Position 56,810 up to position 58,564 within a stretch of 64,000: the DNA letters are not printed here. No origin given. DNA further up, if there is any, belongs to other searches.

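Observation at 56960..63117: Cohesin-anchor / giant dockerin-protein pair: a cellulosome-style surface assembly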

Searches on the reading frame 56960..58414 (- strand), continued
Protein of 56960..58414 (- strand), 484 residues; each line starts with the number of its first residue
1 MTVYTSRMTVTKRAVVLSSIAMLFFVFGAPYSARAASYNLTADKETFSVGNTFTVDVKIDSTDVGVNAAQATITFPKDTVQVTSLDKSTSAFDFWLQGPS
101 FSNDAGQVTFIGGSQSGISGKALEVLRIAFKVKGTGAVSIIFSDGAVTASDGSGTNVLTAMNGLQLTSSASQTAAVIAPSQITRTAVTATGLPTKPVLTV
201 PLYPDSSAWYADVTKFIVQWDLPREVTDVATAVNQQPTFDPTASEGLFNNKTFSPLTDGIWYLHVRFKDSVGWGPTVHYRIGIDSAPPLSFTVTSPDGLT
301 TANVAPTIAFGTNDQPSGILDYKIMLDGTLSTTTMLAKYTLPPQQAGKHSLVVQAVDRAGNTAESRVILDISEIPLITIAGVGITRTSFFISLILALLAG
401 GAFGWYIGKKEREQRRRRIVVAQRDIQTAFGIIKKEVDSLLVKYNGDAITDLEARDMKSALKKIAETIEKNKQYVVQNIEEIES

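Call 25: fold_search(model_id=the predicted structure, library=pdb)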
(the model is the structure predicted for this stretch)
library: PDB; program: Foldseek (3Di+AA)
matches with E <= 10: 1816; with E <= 0.001: 349
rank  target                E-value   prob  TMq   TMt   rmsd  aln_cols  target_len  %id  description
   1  2w1n                  2.1e-11  1.00  0.22  0.44  21.5       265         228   14  cohesin and fibronectin type-III double module construct from the Clostridium perfringens glycoside hydrolase GH84C (released 2009-02-03)
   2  3lso_A                1.1e-09  1.00  0.16  0.17  30.5       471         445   12  Crystal structure of Putative membrane anchored protein from Corynebacterium diphtheriae (released 2010-02-23)
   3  2yn5_A                2.2e-09  1.00  0.28  0.45  27.5       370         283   14  Structural insight into the giant calcium-binding adhesin SiiE: implications for the adhesion of Salmonella enterica t (released 2013-04-03)
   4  2yn3_C                2.4e-09  1.00  0.29  0.46  27.1       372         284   14  Structural insight into the giant calcium-binding adhesin SiiE: implications for the adhesion of Salmonella enterica t (released 2013-04-03)
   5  9ro7_A                8.4e-09  1.00  0.18  0.25  27.4       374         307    9  Crystal structure of human CD22 Ig domains 1-3 in complex with modified sialoside 7-012 (released 2025-12-10)
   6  2yn5_B                1.2e-08  1.00  0.27  0.43  27.6       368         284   15  Structural insight into the giant calcium-binding adhesin SiiE: implications for the adhesion of Salmonella enterica t (released 2013-04-03)
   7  9ro7_D                1.4e-08  1.00  0.19  0.25  27.0       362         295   10  Crystal structure of human CD22 Ig domains 1-3 in complex with modified sialoside 7-012 (released 2025-12-10)
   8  9rm3_C                2.1e-08  1.00  0.18  0.24  26.7       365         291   10  Crystal structure of human CD22 Ig domains 1-3 in complex with modified sialoside 17 (released 2026-01-28)
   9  5vkm_A                2.4e-08  1.00  0.19  0.25  27.5       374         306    9  Crystal structure of human CD22 Ig domains 1-3 in complex with alpha 2-6 sialyllactose (released 2017-10-04)
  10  9ro7_B                2.6e-08  1.00  0.18  0.24  28.0       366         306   10  Crystal structure of human CD22 Ig domains 1-3 in complex with modified sialoside 7-012 (released 2025-12-10)
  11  5vl3_S                2.7e-08  1.00  0.19  0.26  28.0       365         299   12  CD22 d1-d3 in complex with therapeutic Fab Epratuzumab (released 2017-10-11)
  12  3pdd                  4.1e-08  1.00  0.25  0.52   7.3       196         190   15  Structures of Clostridium thermocellum CbhA fibronectin(III)-like modules (released 2011-11-23)
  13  5vkj_A                7.8e-08  1.00  0.19  0.26  26.6       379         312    9  Crystal structure of human CD22 Ig domains 1-3 (released 2017-10-04)
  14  3l8q_D                9.2e-08  1.00  0.23  0.32  18.0       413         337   10  Structure analysis of the type II cohesin dyad from the adaptor ScaA scaffoldin of Acetivibrio cellulolyticus (released 2010-05-05)
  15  3l8q_C                9.7e-08  1.00  0.23  0.33  21.6       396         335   12  Structure analysis of the type II cohesin dyad from the adaptor ScaA scaffoldin of Acetivibrio cellulolyticus (released 2010-05-05)
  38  2vo8                  4.5e-07  1.00  0.24  0.80   2.5       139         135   12  Cohesin module from Clostridium perfringens ATCC13124 family 33 glycoside hydrolase. (released 2008-09-02)
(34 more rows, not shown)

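Call 35: find_related_loci(query=A1, collection=genome_contigs, flank=10000)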
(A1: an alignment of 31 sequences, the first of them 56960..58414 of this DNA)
Query A1 (484 aa) in genome_contigs; peptide patterns used: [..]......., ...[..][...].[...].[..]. (x = any residue, [..] = any of these).
104 stretches matched a pattern; 89 encode a relative of the query (tblastn E <= 1e-3); the best 80 are kept; 80 distinct loci.
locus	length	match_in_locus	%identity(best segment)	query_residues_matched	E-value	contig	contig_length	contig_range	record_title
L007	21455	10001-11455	71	1-484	0e+0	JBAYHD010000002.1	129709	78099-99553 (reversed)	MAG: Candidatus Paceibacterota bacterium isolate SO_2016_GW1_141 scaffold00310_OW334_2016, whole genome shotgun sequence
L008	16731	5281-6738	67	1-484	0e+0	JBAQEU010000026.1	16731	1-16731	MAG: Minisyncoccia bacterium isolate MFD12003_ilm_asm_bin73 k127_12057, whole genome shotgun sequence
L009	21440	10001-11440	59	3-483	0e+0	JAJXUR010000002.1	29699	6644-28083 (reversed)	MAG: bacterium isolate BP5.bin107 NODE_2393_length_29699_cov_1.467537, whole genome shotgun sequence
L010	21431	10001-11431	54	9-483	4e-173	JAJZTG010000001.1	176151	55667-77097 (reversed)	MAG: bacterium isolate SKS3.bin68 NODE_87_length_176151_cov_5.614246, whole genome shotgun sequence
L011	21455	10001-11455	51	7-483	2e-157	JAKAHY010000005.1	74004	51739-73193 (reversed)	MAG: bacterium isolate WY3.bin152 NODE_493_length_74004_cov_2.249997, whole genome shotgun sequence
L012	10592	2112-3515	48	8-478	1e-145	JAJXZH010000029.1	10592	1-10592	MAG: bacterium isolate BP7.bin44 NODE_10899_length_10592_cov_1.508935, whole genome shotgun sequence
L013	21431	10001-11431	47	13-482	1e-141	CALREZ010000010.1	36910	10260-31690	MAG: Candidatus Nomurabacteria bacterium isolate Ike-200m-9 genome assembly, contig: Ike-200-c576, whole genome shotgun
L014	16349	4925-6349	47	13-482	4e-136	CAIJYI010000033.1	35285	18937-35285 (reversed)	uncultured bacterium isolate KR_bin-0332 genome assembly, contig: bin-0332:33/45, whole genome shotgun sequence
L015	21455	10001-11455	46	4-482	1e-138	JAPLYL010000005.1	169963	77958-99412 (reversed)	MAG: Candidatus Parcubacteria bacterium isolate LacPavin_0920_WC57_MAG_42_180 LacPavin_0920_WC57_scaffold_165034, whole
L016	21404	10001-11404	49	8-478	2e-148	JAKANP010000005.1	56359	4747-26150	MAG: bacterium isolate WY5.bin78 NODE_797_length_56359_cov_2.097702, whole genome shotgun sequence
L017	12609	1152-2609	41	32-482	1e-122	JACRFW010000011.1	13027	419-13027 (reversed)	MAG: Candidatus Magasanikbacteria bacterium isolate NC_groundwater_1735_Pr3_B-0.1um_49_411 SR-2_scaffold_141_524976, who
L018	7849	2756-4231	41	10-483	2e-122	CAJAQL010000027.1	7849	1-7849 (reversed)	MAG: uncultured Parcubacteria group bacterium isolate B-4_bin-014 genome assembly, contig: bin-014:27/38, whole genome s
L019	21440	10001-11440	42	8-483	4e-117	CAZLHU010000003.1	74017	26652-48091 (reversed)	MAG TPA_asm: uncultured Candidatus Saccharibacteria bacterium isolate binchicken_co3_595 genome assembly, contig: NODE_9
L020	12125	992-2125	50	15-390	3e-115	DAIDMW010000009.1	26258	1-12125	MAG TPA_asm: Candidatus Colwellbacteria bacterium isolate clean1865 NODE_9_length_26258_cov_11.429701, whole genome shot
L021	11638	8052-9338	43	77-483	9e-115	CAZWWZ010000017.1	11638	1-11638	MAG TPA_asm: uncultured Candidatus Saccharibacteria bacterium isolate binchicken_co3_549 genome assembly, contig: NODE_1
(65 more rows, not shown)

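Call 91: search_protein_families(library=pfam, proteins=[L001:11462-13756:+, L001:14974-15615:+], max_evalue=0.1)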
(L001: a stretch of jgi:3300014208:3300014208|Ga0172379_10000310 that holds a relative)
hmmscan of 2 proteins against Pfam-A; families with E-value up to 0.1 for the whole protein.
L001:11462-13756:+ (764 aa): 2 families
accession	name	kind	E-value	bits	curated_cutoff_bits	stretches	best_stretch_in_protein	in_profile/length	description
PF00072.30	Response_reg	-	2.2e-19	70.1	30.2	1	3-104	1-100/111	Response regulator receiver domain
PF02870.21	Methyltransf_1N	-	0.079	13.9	21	0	103-128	42-67/71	6-O-methylguanine DNA methyltransferase, ribonuclease-like domain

L001:14974-15615:+ (213 aa): 1 family
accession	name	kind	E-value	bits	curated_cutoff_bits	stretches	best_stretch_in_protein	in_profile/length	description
PF13425.11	O-antigen_lig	-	0.0062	15.9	31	1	19-98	72-152/462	O-antigen ligase like membrane protein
